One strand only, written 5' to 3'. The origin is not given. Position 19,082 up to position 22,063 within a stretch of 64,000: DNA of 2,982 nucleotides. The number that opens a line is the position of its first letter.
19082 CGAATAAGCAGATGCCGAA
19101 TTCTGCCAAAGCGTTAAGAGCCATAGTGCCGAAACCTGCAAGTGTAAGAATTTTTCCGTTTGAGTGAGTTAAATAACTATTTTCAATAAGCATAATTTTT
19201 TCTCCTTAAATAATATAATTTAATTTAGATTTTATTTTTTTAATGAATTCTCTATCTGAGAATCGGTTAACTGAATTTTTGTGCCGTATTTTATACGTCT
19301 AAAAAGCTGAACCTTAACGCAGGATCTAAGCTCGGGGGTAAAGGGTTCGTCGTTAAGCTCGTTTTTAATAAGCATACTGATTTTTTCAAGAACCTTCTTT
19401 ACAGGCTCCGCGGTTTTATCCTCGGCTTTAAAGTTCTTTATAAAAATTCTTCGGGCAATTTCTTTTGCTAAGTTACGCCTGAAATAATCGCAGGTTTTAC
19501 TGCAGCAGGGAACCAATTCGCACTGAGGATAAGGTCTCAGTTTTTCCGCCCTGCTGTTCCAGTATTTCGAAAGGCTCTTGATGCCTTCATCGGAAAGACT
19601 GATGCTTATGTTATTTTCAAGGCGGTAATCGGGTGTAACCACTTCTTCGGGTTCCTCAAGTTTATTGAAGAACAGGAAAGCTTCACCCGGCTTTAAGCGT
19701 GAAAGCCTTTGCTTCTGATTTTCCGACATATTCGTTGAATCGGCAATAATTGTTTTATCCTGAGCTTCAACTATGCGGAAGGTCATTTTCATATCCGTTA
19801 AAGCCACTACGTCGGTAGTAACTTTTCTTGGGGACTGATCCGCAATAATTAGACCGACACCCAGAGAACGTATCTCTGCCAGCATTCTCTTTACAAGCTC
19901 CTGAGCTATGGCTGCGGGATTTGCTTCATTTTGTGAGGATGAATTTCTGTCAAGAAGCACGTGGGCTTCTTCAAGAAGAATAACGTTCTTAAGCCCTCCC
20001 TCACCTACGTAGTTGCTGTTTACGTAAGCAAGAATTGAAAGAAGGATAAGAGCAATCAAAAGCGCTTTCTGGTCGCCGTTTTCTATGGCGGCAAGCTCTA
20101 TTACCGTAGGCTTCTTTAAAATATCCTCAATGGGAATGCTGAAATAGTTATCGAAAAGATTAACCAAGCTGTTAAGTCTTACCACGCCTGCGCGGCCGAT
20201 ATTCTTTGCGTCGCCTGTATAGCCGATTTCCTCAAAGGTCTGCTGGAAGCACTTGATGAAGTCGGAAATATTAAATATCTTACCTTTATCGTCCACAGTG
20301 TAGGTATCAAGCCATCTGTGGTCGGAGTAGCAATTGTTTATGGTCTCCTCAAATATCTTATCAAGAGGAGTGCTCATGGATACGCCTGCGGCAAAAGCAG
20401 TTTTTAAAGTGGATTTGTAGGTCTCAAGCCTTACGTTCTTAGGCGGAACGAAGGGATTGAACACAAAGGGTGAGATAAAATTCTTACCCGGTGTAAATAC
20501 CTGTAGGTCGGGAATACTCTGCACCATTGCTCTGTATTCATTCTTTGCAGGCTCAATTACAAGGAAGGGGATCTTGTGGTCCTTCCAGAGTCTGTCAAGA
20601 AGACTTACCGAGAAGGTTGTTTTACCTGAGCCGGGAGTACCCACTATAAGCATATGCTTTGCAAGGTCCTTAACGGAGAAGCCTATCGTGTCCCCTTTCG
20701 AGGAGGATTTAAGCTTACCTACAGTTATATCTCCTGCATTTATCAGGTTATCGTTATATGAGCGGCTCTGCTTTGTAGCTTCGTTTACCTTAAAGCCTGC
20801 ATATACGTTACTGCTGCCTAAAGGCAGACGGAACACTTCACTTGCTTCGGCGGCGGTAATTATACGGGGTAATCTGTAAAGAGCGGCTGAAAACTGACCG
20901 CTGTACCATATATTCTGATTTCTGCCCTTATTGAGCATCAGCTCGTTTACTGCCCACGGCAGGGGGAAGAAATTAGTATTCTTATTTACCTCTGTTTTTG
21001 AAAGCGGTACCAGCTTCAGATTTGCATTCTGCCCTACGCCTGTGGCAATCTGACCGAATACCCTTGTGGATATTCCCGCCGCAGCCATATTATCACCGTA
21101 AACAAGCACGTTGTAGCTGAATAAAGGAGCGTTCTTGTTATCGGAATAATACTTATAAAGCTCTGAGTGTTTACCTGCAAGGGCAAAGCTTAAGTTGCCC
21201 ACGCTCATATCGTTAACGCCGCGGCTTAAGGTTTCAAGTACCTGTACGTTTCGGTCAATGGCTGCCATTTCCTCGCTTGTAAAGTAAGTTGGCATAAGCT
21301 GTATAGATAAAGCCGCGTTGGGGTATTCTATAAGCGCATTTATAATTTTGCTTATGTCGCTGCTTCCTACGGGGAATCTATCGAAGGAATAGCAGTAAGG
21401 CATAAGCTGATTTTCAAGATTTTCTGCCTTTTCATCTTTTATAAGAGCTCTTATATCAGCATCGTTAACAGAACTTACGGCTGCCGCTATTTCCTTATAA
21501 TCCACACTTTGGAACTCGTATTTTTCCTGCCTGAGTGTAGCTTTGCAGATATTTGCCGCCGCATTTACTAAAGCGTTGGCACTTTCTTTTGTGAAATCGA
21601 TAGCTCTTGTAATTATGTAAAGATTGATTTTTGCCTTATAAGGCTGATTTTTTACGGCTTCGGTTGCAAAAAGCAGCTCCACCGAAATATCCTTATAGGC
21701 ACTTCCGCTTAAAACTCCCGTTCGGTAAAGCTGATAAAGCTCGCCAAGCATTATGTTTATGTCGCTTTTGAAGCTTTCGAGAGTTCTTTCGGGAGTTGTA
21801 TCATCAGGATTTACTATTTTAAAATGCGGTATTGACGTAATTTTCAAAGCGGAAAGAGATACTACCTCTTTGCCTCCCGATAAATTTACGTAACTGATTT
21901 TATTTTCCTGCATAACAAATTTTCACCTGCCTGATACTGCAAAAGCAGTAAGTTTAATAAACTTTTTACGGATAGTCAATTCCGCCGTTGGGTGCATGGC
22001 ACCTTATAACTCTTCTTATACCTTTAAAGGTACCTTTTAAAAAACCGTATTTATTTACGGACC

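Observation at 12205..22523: Eleven-gene operon of unknowns: YidD fusion, HerA/FtsK-type ATPase, five paralogous 6-TM proteins, poly-acidic zincin, SPFH-SHOCT. Candidate undescribed membrane machine.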

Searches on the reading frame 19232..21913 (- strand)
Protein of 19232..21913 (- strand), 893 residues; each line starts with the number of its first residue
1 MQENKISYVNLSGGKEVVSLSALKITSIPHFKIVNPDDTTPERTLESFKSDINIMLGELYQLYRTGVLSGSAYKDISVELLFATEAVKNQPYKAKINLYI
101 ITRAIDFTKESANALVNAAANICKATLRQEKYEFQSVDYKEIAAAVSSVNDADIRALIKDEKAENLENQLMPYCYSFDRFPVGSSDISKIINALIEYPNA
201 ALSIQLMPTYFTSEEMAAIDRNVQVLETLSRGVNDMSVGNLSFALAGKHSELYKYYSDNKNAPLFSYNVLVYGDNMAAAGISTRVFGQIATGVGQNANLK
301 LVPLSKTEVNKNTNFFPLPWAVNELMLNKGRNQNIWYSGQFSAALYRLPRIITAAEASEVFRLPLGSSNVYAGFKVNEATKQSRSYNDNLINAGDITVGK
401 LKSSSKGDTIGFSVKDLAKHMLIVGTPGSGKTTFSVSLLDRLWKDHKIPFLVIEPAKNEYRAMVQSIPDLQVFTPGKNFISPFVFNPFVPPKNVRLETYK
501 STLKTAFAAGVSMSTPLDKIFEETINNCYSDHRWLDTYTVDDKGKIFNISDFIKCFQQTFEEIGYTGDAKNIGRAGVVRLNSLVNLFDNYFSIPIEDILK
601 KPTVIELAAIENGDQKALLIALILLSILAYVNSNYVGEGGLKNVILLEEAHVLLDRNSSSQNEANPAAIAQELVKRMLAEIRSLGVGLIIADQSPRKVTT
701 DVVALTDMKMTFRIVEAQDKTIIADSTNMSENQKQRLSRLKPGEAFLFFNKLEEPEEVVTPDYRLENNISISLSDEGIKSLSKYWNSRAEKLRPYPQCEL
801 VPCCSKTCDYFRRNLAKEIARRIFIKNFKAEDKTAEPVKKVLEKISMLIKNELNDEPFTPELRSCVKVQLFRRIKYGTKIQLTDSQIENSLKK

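Call 3: search_protein_families(library=pfam, max_evalue=0.01, proteins=[window:19232-21913:-])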
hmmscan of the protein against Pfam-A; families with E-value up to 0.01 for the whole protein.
window:19232-21913:- (893 aa): 12 families
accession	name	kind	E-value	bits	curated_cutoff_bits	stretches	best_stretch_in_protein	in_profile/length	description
PF01935.23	DUF87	-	1.3e-10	42.2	23.2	1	396-624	1-217/220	Helicase HerA, central domain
PF07088.17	GvpD_P-loop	-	0.00015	22.1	24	1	414-450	6-42/189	GvpD gas vesicle protein, P-loop domain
PF04665.18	Pox_A32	-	0.00017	21.6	22.8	1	420-464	15-59/242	Poxvirus A32 protein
PF01580.24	FtsK_SpoIIIE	-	0.00024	21.1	24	1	406-461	27-85/221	FtsK/SpoIIIE family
PF13401.12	AAA_22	-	0.00062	20.5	27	0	418-465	5-52/130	AAA domain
PF04851.21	ResIII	-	0.0007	20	22.5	1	414-458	19-64/164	Type III restriction enzyme, res subunit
PF00004.35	AAA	-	0.00086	20.2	21.2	0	421-451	1-27/131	ATPase family associated with various cellular activities (AAA)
PF00448.28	SRP54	-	0.0016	18.6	22.7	0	420-452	3-35/196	SRP54-type protein, GTPase domain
PF20720.3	nSTAND3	-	0.0029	17.8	27.2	0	419-447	18-46/155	Novel STAND NTPase 3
PF13671.12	AAA_33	-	0.0031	18.3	27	0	422-441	3-22/143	AAA domain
PF10412.15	TrwB_AAD_bind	-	0.0049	16.2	20.5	0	410-442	7-39/387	Type IV secretion-system coupling protein DNA-binding domain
PF13177.12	DNA_pol3_delta2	-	0.0052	17.2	27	0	84-115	90-121/161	DNA polymerase III, delta subunit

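Call 5: search_protein_families(library=padloc, max_evalue=0.01, proteins=[window:19232-21913:-])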
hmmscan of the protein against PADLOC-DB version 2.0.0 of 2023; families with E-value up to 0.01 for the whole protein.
window:19232-21913:- (893 aa): 12 families
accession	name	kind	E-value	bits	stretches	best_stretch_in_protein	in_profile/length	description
PDLC04140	mad8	-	1.9e-17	61.7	1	417-751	26-290/314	mads_8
PDLC04105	HerA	-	2.9e-13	47.3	2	644-747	421-522/576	-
PDLC04100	HerA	-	1.8e-12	44.7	1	642-758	440-553/580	-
PDLC02185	HerA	-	5e-12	43.3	1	626-755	430-556/585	-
PDLC04098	HerA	-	1.9e-09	34.7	1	641-724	526-609/686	-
PDLC01055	HerA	-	1.9e-08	31.6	1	635-747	411-511/532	Type III coevolved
PDLC04103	HerA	-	7.6e-08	29.1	1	644-755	443-551/579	-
PDLC02684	DndH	-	3e-07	26.3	1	379-701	1326-1644/1715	DndH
PDLC04106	HerA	-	4.1e-07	26.9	1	644-749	513-617/667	-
PDLC04104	HerA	-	0.00022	18.1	1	644-745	222-321/379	-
PDLC02685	DndH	-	0.0003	16.6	1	418-694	1334-1600/1678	DndH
PDLC04102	HerA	-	0.00032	17.1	1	645-757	508-616/654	-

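Call 6: search_protein_families(library=ncbifam, max_evalue=0.01, proteins=[window:19232-21913:-])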
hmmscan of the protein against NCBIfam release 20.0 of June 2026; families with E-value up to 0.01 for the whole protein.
window:19232-21913:- (893 aa): 8 families
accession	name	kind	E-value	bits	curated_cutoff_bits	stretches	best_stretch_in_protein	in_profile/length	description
NF053655.1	CedD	equivalog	3.9e-23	81.9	600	2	586-749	364-514/527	DNA-translocating ATPase CedD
NF040937.1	HerA_Thermprot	equivalog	6.9e-16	57.7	800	1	595-750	297-451/487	DNA double-strand break repair helicase HerA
NF042943.1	HerA_antiphage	equivalog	1.4e-11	43.7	800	1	637-755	429-544/566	anti-phage-associated helicase HerA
NF033849.1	ser_rich_anae_1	subfamily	2.4e-09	35.2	650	1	393-728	731-1104/1163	serine-rich protein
NF040819.1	helicase_HerA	equivalog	2.6e-08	32.9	970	1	644-759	405-513/561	DNA double-strand break repair helicase HerA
NF041017.1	DNA_import_CedB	equivalog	2.3e-05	23.3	700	1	418-694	275-515/590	DNA import protein CedB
TIGR03922.1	T7SS_EccA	equivalog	0.00026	19.7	466.65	0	410-435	304-329/557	type VII secretion AAA-ATPase EccA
NF041447.1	TrbC_conju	equivalog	0.0027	16.2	800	0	392-434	103-145/685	F-type conjugative transfer protein TrbC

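Call 7: search_protein_families(library=phrogs, max_evalue=0.01, proteins=[window:19232-21913:-])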
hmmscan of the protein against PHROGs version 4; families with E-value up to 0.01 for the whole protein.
window:19232-21913:- (893 aa): 5 families
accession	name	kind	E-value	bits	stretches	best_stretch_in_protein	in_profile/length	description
phrog_7035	-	unknown function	1.3e-16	61.2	1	582-755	432-600/969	-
phrog_2666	-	head and packaging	9.4e-10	38.7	1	672-757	442-526/555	terminase large subunit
phrog_1358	-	moron, auxiliary metabolic gene and host takeover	4.3e-05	22.2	0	417-450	602-638/1382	FtsK/SpoIIIE-like protein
phrog_6891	-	other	0.0039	17.8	1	420-454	44-78/310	ATPase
phrog_168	-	DNA, RNA and nucleotide metabolism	0.0047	17.6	0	419-438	43-62/314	clamp loader of DNA polymerase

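Call 8: find_homologous_proteins(query=window:19232-21913:-, max_evalue=0.00001)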
Query window:19232-21913:- (893 aa): 1773 proteins with E <= 0.00001 among 8000 candidates; the best 120 are listed.
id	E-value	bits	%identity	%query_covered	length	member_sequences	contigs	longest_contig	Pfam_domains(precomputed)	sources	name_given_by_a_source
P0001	0.0e+0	1920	96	100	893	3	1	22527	PF01935.24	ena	-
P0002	0.0e+0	1746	87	100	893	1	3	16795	PF01935.24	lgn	-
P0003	0.0e+0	1665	83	100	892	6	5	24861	PF01935.24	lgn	-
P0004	0.0e+0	1657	82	100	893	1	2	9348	PF01935.24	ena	-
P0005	0.0e+0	1423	69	100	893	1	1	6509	PF01935.24,PF01580.25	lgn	-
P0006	0.0e+0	1422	70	100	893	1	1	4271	PF01935.24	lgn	-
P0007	0.0e+0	1421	70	100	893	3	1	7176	PF01935.24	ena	-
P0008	0.0e+0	1421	70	100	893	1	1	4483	PF01935.24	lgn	-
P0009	0.0e+0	1420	70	100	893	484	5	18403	PF01935.24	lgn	-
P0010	0.0e+0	1419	70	100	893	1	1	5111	PF01935.24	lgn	-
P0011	0.0e+0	1418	69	100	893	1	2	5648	PF01935.24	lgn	-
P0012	0.0e+0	1418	70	100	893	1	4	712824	PF01935.24,PF01580.25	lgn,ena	-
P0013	0.0e+0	1418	70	100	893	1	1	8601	PF01935.24,PF01580.25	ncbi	-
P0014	0.0e+0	1418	70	100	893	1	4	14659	PF01935.24,PF01580.25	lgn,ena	-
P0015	0.0e+0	1418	70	100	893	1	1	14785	PF01935.24,PF01580.25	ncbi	-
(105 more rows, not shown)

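Call 10: find_related_loci(query=A1, collection=genome_contigs, flank=10000)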
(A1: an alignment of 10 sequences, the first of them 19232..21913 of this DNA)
Query A1 (893 aa) in genome_contigs; peptide patterns used: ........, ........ (x = any residue, [..] = any of these).
599 stretches matched a pattern (row limit reached: there are more); 576 encode a relative of the query (tblastn E <= 1e-3); the best 80 are kept; 79 distinct loci.
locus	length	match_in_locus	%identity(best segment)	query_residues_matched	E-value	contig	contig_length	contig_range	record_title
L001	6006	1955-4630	83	1-893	0e+0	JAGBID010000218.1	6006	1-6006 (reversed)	MAG: Clostridia bacterium isolate RGIG9140 Water_deer_Rectum.Co__c1296255, whole genome shotgun sequence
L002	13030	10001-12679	68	1-893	0e+0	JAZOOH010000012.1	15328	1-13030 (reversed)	MAG: Acutalibacteraceae bacterium isolate T1900045632_YK20190326.MAGScoT_cleanbin_000006 SGB_8063_k141_1820632, whole ge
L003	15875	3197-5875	68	1-893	0e+0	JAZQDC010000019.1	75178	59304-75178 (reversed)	MAG: Lachnospiraceae bacterium isolate T1900044637_TS20190103.MAGScoT_cleanbin_000018 SGB_1179_k141_1627920, whole genom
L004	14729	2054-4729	68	1-893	0e+0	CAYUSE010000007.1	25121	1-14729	MAG TPA_asm: uncultured Lachnospiraceae bacterium isolate SRP287540_co2_367 genome assembly, contig: NODE_2033_length_25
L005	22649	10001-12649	68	13-893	0e+0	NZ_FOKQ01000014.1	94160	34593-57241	Ruminococcus albus strain AR67, whole genome shotgun sequence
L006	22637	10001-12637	67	16-893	0e+0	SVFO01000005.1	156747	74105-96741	MAG: Lachnospiraceae bacterium isolate SIG334 NODE_187_length_156747_cov_19.585990, whole genome shotgun sequence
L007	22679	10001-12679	64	1-893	0e+0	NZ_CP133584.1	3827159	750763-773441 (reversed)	Bengtsoniella intestinalis strain BP47G chromosome, complete genome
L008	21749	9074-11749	67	1-893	0e+0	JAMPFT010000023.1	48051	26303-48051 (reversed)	MAG: bacterium isolate NALB_7861_1 Scaffold_#23__SCF_023___48051_bp, whole genome shotgun sequence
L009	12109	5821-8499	66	1-893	0e+0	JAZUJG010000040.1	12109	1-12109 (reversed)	MAG: Acutalibacteraceae bacterium isolate T1900045256_TH20190026.MAGScoT_cleanbin_000013 SGB_5795_k141_996158, whole gen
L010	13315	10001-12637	65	16-893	0e+0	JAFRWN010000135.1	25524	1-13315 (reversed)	MAG: Lachnospiraceae bacterium isolate RGIG2862 Goat_Omasum.Co__c2131210, whole genome shotgun sequence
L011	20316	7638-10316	70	1-893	0e+0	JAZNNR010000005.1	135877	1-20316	MAG: Eubacteriales bacterium isolate T1900044654_TS20190120.MAGScoT_cleanbin_000009 SGB_1465_k141_1370076, whole genome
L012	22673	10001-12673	64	3-893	0e+0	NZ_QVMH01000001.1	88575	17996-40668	Paludibacter sp. 221 scaffold1_size88575, whole genome shotgun sequence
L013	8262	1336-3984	64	11-893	0e+0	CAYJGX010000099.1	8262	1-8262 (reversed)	MAG TPA_asm: uncultured Spirochaetaceae bacterium isolate ERP123703_co3_213 genome assembly, contig: NODE_10364_length_8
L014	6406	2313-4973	64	6-893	0e+0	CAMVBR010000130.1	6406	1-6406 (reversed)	MAG TPA_asm: uncultured Clostridia bacterium isolate SRR8387715_bin.68_metaWRAP_v1.3_MAG genome assembly, contig: ERZ142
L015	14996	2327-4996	62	1-893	0e+0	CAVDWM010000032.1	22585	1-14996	Faecalibacterium prausnitzii isolate H07647-L1_cleanbin_000008 genome assembly, contig: Spades_H07647-L1_contig_1472, wh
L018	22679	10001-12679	65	1-893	0e+0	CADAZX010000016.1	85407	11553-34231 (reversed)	MAG: uncultured Ruminococcus sp. isolate RUG13779 genome assembly, contig: RUG13779_asm_16, whole genome shotgun sequenc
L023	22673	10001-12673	60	6-893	0e+0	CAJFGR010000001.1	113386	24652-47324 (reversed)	uncultured Ruminococcus sp. isolate Chicken_15_mag_173 genome assembly, contig: MAGpy_11413_15_idba_bin_173_fascaffold_1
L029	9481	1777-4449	60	6-893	0e+0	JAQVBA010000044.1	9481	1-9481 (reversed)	MAG: Acholeplasmataceae bacterium isolate STD2_54 NODE_28970_length_9481_cov_39.713171_Sandtown_D2, whole genome shotgun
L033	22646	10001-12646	61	16-893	0e+0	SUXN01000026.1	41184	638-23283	MAG: Bacteroidales bacterium isolate SIG125 NODE_1422_length_41184_cov_7.833337, whole genome shotgun sequence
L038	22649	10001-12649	60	16-893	0e+0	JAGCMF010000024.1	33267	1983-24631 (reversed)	MAG: Alistipes sp. isolate RGIG9919 Yak_Rectum-5__c660210, whole genome shotgun sequence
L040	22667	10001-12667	58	7-892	0e+0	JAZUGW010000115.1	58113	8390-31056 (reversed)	MAG: Kiritimatiellia bacterium isolate T1900045282_TH20190052.MAGScoT_cleanbin_000029 SGB_5952_k141_494724, whole genome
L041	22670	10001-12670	66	1-891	0e+0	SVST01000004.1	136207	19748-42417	MAG: Oscillospiraceae bacterium isolate SIG676 NODE_2707_length_136207_cov_3.894452, whole genome shotgun sequence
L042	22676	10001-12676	62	1-893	0e+0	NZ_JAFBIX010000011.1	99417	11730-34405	Faecalicatena contorta strain ET55 Prase_15_NODE_11_length_99417_cov_20.7995, whole genome shotgun sequence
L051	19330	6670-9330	61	3-893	0e+0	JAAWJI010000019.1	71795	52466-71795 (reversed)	MAG: Lachnospiraceae bacterium isolate ABMPRH_276_1_1 SL341415_scaffold_765, whole genome shotgun sequence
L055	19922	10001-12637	59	15-893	0e+0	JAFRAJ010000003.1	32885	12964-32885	MAG: Oscillospiraceae bacterium isolate RGIG2315 Goat_Duodenum.Co__c58203, whole genome shotgun sequence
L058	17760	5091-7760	45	1-891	0e+0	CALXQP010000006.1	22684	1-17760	MAG: uncultured Clostridia bacterium isolate E14__bin256 genome assembly, contig: E14__k127_4199645, whole genome shotgu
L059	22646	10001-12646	46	1-883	0e+0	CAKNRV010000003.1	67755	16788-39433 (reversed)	MAG TPA_asm: uncultured Clostridium sp. isolate ERR3414573_bin.26_metaWRAP_v1.1_MAG genome assembly, contig: NODE_656_le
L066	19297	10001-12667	62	7-893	0e+0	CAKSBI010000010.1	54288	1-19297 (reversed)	MAG: uncultured Lachnospiraceae bacterium isolate REFINED_METABAT215_TOP10_CONTIGS_1500_ASSEMBLY_K77_MERGED__Hadza_PheCh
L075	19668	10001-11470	33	332-798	4e-72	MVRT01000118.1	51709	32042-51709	MAG: Syntrophorhabdus sp. PtaU1.Bin153 A4E65_contig000118, whole genome shotgun sequence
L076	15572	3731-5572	29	202-810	1e-64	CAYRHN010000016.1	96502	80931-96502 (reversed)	MAG TPA_asm: uncultured Anaerolineaceae bacterium isolate SRP216815_co1_295 genome assembly, contig: NODE_256_length_965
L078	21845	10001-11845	30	200-810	8e-64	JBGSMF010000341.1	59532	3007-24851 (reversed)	MAG: Thermoflexales bacterium isolate JTS-AC224 k141_1569675, whole genome shotgun sequence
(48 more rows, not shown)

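Call 28: search_solved_structures(query=A1, max_evalue=0.01)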
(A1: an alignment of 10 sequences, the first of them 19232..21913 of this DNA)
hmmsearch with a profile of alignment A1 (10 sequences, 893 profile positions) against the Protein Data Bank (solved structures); distinct sequences matched with E-value up to 0.01: 3.
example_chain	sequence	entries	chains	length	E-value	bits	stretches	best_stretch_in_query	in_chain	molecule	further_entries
4d2i_A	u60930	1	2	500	6.4e-08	34.3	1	600-749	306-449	HERA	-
9x1l_A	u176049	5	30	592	1.2e-05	26.7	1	672-755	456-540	DNA helicase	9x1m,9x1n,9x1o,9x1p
8wiv_A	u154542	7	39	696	6.6e-05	24.3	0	636-751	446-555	Helicase HerA central domain-containing protein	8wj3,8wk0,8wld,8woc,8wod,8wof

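Call 49: predict_structure(alignment_id=A4)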
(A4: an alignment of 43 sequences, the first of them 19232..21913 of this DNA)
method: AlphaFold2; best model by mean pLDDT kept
length: 893 residues; sequences in the alignment: 43
mean_pLDDT: 55.5   pTM: 0.46
mean pLDDT of the five models: 55.5, 55.3, 54.8, 52.5, 50.4
residues with pLDDT >= 90: 74; 70-90: 252; 50-70: 119; < 50: 448
segments of 3 or more residues with pLDDT < 50: 1-3, 162-177, 233-242, 292-296, 371-437, 447-558, 560-730, 732-774, 787-794, 807-809
pLDDT, mean of each block of 10 residues (from residue 1): 68 76 86 69 81 94 82 76 78 79 89 91 92 87 86 84 45 49 69 85 91 80 73 47 57 76 88 90 79 56 82 71 73 57 58 85 69 35 24 22 27 32 37 42 50 35 29 26 26 32 32 37 43 38 41 48 38 31 32 36 29 34 37 29 25 28 32 32 25 22 23 33 39 45 29 24 28 46 48 55 54 68 79 81 87 74 82 74 78 76
secondary structure, 60 per line:
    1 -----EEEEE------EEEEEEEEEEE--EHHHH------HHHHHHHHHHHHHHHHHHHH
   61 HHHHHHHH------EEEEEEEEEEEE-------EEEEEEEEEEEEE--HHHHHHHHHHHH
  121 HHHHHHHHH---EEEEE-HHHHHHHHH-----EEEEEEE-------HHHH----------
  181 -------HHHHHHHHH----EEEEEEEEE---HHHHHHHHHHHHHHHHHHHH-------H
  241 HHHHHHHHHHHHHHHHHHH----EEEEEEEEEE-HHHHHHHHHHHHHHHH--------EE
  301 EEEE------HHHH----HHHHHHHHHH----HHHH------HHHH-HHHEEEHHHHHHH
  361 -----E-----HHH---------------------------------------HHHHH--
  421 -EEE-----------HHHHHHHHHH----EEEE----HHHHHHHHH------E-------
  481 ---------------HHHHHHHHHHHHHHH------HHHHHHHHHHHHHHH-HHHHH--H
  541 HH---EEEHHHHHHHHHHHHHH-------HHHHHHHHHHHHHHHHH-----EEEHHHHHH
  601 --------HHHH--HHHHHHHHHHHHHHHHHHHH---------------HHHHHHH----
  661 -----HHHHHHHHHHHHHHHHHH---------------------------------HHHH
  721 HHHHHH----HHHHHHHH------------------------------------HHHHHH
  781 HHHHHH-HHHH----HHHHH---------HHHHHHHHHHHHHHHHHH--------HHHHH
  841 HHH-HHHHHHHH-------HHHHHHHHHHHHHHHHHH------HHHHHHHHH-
elements in order (helices of 4 or more, strands of 3 or more residues): E6-10 E17-27 H31-34 H41-68 E75-86 E94-106 H109-129 E133-137 H139-147 E153-159 H167-170 H188-196 E201-209 H213-232 H240-259 E264-273 H275-290 E299-304 H311-314 H319-328 H333-336 H343-346 E351-353 H354-360 H414-418 E422-424 H436-445 E450-453 H458-466 H496-510 H517-531 H533-537 E546-548 H549-562 H570-586 E592-594 H595-600 H609-612 H615-634 H650-656 H666-683 H717-726 H731-738 H775-786 H788-791 H796-800 H810-827 H836-843 H845-852 H860-877 H884-892
